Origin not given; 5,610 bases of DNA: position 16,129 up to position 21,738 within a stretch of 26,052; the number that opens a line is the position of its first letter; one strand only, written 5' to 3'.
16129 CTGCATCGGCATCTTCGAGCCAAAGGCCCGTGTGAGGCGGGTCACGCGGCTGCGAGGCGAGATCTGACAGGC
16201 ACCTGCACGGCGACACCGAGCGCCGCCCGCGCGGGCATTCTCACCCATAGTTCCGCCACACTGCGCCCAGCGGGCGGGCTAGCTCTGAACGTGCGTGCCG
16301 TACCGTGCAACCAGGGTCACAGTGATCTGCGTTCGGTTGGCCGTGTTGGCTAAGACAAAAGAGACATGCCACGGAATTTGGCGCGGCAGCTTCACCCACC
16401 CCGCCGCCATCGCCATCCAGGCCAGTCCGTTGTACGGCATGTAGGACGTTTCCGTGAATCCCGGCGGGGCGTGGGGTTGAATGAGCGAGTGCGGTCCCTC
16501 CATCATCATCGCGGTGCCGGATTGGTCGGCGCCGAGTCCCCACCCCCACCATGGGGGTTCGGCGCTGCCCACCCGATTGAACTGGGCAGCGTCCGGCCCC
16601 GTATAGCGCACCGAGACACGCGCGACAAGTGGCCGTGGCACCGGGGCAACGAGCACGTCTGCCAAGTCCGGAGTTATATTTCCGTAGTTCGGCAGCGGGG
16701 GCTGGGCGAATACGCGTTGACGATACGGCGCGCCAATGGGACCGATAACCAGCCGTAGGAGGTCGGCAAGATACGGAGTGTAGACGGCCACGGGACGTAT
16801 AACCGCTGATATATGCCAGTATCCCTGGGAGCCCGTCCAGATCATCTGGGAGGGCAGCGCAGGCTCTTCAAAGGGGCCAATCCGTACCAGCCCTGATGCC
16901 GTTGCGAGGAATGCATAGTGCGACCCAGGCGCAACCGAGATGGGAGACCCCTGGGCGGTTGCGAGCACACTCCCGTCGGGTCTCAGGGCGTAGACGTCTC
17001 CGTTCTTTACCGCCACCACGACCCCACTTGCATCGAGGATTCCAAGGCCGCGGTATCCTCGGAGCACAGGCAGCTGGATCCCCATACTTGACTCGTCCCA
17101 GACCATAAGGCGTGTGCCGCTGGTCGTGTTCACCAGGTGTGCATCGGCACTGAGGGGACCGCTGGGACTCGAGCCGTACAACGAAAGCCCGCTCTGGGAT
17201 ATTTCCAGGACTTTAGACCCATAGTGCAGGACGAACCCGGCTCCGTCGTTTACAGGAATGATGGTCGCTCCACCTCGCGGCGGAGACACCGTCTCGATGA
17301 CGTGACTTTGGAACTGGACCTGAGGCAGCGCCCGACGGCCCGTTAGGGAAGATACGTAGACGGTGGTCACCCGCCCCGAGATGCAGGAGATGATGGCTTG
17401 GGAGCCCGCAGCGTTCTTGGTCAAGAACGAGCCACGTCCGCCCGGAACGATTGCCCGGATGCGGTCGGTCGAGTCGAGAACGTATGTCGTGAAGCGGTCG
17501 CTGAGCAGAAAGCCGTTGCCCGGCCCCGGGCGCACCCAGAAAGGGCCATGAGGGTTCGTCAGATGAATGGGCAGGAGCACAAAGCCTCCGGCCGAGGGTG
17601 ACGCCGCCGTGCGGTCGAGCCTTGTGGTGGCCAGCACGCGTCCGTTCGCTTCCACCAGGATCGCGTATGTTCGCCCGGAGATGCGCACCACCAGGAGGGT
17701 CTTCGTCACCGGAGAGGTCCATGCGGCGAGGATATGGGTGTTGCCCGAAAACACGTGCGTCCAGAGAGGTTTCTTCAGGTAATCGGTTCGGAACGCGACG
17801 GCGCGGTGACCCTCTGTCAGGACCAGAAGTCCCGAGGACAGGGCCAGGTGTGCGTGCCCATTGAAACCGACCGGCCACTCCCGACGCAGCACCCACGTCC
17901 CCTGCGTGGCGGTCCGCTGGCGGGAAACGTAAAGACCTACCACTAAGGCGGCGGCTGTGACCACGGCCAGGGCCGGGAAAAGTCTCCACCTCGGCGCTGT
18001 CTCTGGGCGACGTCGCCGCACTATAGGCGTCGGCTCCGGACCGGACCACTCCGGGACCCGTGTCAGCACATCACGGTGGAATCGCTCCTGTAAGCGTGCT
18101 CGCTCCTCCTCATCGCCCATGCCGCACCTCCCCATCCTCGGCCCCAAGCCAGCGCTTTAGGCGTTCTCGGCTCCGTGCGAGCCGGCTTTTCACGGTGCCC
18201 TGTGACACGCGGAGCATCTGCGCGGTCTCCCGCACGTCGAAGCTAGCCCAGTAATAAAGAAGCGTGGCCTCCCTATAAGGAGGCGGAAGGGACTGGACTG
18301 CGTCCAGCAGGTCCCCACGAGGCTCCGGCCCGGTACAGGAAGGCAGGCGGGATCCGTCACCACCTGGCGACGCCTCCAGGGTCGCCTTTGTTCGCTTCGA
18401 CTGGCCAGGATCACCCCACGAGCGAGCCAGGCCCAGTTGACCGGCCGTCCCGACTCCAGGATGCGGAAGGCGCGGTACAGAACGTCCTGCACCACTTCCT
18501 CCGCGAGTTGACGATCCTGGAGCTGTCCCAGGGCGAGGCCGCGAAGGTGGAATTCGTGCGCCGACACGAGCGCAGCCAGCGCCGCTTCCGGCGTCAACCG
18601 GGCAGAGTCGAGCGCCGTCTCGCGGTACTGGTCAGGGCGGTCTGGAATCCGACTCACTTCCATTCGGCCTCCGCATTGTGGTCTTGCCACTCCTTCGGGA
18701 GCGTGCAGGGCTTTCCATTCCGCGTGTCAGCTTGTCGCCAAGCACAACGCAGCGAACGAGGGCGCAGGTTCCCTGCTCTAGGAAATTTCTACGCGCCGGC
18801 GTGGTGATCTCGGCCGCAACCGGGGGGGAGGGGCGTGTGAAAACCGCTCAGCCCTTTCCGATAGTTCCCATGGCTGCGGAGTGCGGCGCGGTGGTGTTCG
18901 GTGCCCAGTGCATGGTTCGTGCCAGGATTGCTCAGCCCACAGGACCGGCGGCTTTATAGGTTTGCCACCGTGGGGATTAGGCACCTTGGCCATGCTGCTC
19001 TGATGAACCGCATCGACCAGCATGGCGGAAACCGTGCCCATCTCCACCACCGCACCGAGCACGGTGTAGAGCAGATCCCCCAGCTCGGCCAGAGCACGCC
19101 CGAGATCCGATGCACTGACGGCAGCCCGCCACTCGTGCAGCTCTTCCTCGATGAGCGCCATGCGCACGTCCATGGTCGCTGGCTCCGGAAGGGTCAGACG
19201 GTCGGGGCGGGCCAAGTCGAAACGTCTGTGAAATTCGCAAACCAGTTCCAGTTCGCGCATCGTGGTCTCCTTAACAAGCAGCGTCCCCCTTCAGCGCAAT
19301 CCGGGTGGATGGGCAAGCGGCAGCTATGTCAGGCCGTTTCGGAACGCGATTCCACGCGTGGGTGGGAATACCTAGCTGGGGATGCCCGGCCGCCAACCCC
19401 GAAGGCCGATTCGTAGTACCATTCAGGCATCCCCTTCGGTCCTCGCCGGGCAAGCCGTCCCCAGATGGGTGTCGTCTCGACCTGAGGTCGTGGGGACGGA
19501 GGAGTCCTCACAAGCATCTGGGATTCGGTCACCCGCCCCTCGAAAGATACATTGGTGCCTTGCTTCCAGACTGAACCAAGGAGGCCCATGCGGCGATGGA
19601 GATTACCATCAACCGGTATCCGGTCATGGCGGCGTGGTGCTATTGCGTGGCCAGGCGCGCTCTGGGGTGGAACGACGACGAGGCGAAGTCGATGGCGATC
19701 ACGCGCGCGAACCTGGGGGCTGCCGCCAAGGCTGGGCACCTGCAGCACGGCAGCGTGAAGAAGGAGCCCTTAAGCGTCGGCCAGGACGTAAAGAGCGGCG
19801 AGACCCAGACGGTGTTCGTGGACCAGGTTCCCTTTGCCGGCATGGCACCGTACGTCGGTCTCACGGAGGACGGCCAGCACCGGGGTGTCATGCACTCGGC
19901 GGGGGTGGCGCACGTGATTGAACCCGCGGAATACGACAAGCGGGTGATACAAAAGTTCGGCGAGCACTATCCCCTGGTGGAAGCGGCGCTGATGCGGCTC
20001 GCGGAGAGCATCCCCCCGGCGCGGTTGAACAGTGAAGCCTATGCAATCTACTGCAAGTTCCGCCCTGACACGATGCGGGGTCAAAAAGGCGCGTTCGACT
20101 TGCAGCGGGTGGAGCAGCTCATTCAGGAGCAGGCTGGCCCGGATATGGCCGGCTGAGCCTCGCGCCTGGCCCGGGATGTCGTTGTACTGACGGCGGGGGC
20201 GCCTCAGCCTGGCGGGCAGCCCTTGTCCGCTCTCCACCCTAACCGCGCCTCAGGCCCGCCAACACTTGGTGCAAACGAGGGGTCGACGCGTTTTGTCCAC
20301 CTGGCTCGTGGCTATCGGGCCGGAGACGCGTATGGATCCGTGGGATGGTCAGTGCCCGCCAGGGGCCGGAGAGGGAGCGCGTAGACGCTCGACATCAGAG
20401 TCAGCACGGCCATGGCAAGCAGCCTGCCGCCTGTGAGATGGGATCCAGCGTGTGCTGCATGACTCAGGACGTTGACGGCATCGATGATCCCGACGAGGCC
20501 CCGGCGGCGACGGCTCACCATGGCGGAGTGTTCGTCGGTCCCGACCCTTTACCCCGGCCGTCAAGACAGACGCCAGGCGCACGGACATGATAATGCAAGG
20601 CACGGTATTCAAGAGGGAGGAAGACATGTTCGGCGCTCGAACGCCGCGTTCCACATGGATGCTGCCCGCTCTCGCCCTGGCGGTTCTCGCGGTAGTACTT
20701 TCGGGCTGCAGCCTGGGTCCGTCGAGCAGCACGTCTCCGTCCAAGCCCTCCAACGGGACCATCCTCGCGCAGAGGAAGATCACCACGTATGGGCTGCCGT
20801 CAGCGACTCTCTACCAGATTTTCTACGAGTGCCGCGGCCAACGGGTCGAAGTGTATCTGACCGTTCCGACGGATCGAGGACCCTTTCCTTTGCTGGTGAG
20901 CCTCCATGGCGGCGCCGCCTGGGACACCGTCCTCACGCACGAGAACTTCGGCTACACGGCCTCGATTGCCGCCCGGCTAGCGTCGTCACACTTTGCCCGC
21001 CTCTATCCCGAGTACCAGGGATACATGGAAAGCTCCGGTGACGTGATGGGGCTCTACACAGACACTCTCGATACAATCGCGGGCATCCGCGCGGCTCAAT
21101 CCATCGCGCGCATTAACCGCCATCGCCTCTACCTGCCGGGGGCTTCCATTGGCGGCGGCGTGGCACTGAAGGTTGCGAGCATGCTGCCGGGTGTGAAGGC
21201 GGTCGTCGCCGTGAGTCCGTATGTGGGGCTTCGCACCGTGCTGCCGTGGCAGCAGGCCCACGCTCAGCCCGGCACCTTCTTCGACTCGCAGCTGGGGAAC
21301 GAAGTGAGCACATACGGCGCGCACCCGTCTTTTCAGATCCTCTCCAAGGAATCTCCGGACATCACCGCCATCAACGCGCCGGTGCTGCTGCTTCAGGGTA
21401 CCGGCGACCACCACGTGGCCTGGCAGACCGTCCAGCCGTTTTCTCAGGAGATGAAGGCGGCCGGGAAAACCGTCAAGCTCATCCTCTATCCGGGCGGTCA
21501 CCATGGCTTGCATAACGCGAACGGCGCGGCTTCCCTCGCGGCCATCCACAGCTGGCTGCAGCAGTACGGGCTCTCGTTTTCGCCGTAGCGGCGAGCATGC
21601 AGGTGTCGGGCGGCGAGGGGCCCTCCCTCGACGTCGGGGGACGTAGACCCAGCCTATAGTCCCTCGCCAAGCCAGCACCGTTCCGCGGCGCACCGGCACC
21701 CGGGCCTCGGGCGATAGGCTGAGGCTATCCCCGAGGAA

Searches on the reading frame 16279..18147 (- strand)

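Call 6: search_protein_families(library=pfam, proteins=[window:16279-18147:-], max_evalue=0.01)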
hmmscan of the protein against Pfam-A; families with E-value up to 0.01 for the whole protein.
window:16279-18147:- (622 aa): 0 families

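Call 33: search_protein_families(library=ncbifam, proteins=[window:16279-18147:-], max_evalue=0.01)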
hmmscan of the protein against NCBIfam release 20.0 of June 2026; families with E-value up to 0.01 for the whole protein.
window:16279-18147:- (622 aa): 1 family
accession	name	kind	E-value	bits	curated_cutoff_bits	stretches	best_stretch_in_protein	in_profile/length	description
NF038083.1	CU044_5270_fam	subfamily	0.0043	16.9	100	1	15-80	8-57/284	CU044_5270 family protein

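Call 34: search_protein_families(library=phrogs, proteins=[window:16279-18147:-], max_evalue=0.01)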
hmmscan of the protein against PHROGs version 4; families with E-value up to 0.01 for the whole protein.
window:16279-18147:- (622 aa): 0 families

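Call 91: search_protein_families(library=padloc, proteins=[window:16279-18147:-], max_evalue=0.001)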
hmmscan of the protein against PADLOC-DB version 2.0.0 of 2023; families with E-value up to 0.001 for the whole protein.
window:16279-18147:- (622 aa): 0 families

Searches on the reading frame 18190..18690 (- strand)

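Call 6: search_protein_families(library=pfam, proteins=[window:18190-18690:-], max_evalue=0.01)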
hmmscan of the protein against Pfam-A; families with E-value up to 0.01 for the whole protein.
window:18190-18690:- (166 aa): 1 family
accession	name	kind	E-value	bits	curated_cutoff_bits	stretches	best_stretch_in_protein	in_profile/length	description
PF04542.20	Sigma70_r2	-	0.00095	19.4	24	1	41-101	1-65/71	Sigma-70 region 2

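Call 91: search_protein_families(library=padloc, proteins=[window:18190-18690:-], max_evalue=0.001)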
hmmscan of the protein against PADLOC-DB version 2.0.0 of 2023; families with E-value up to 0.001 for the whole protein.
window:18190-18690:- (166 aa): 0 families

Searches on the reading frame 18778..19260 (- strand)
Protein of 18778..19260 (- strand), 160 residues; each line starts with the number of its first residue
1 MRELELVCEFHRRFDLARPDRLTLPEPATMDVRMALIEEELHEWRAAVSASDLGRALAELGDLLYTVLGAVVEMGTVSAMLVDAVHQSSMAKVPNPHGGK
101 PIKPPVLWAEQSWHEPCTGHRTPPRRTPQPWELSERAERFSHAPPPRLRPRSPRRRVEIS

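Call 6: search_protein_families(library=pfam, proteins=[window:18778-19260:-], max_evalue=0.01)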
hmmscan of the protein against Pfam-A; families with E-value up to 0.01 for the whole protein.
window:18778-19260:- (160 aa): 2 families
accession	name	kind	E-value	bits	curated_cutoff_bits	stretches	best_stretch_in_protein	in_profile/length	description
PF01503.22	PRA-PH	-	1.5e-11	45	21.3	1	7-88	1-85/86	Phosphoribosyl-ATP pyrophosphohydrolase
PF03819.22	MazG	-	0.008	16.9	22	0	34-94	7-67/74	MazG nucleotide pyrophosphohydrolase domain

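Call 91: search_protein_families(library=padloc, proteins=[window:18778-19260:-], max_evalue=0.001)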
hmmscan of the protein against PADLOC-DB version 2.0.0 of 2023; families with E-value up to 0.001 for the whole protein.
window:18778-19260:- (160 aa): 0 families

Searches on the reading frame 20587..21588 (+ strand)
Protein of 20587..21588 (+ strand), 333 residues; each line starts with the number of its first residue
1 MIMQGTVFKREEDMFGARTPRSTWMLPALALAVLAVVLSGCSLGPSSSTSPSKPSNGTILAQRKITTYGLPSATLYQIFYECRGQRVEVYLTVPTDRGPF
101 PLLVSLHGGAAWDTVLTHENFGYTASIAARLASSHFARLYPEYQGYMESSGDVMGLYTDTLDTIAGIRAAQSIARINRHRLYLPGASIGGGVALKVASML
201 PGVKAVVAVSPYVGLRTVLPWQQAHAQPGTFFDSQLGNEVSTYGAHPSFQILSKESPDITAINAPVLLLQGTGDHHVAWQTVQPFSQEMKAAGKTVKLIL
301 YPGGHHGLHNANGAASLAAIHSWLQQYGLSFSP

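Call 6: search_protein_families(library=pfam, proteins=[window:20587-21588:+], max_evalue=0.01)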
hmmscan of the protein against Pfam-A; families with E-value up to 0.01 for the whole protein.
window:20587-21588:+ (333 aa): 12 families
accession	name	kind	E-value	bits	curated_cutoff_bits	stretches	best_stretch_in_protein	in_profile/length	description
PF01738.24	DLH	-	6.1e-12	46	21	1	116-316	18-199/217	Dienelactone hydrolase family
PF00326.27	Peptidase_S9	-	2.5e-11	43.9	22.6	1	161-327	46-209/213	Prolyl oligopeptidase family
PF12146.15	Hydrolase_4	-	3.1e-11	43.5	27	2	118-223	14-124/239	Serine aminopeptidase, S33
PF05448.18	AXE1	-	1.4e-10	40.9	21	1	68-213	49-210/321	Acetyl xylan esterase (AXE1)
PF02129.25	Peptidase_S15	-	2.5e-07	31.1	23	1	257-306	216-261/262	X-Pro dipeptidyl-peptidase (S15 family)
PF12740.14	PETase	-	1.4e-06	28.4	28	1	130-214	76-160/263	PET hydrolase-like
PF07859.19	Abhydrolase_3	-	2e-06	28.1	25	1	157-309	49-209/210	alpha/beta hydrolase fold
PF00561.26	Abhydrolase_1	-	6.1e-06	26.5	25.8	1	101-224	1-112/245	alpha/beta hydrolase fold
PF20434.5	BD-FAE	-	6.7e-06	26.2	26.8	1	94-197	7-107/215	BD-FAE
PF08840.17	BAAT_C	-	5.9e-05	23.6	20.9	1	175-307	18-159/210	BAAT / Acyl-CoA thioester hydrolase C terminal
PF00756.26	Esterase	-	0.00051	20.3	22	1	182-323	118-237/251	Putative esterase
PF20408.4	Abhydrolase_11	-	0.0021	18.2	27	0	253-310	117-169/193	Alpha/beta hydrolase domain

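Call 91: search_protein_families(library=padloc, proteins=[window:20587-21588:+], max_evalue=0.001)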
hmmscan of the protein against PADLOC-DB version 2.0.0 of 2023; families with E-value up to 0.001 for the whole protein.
window:20587-21588:+ (333 aa): 0 families
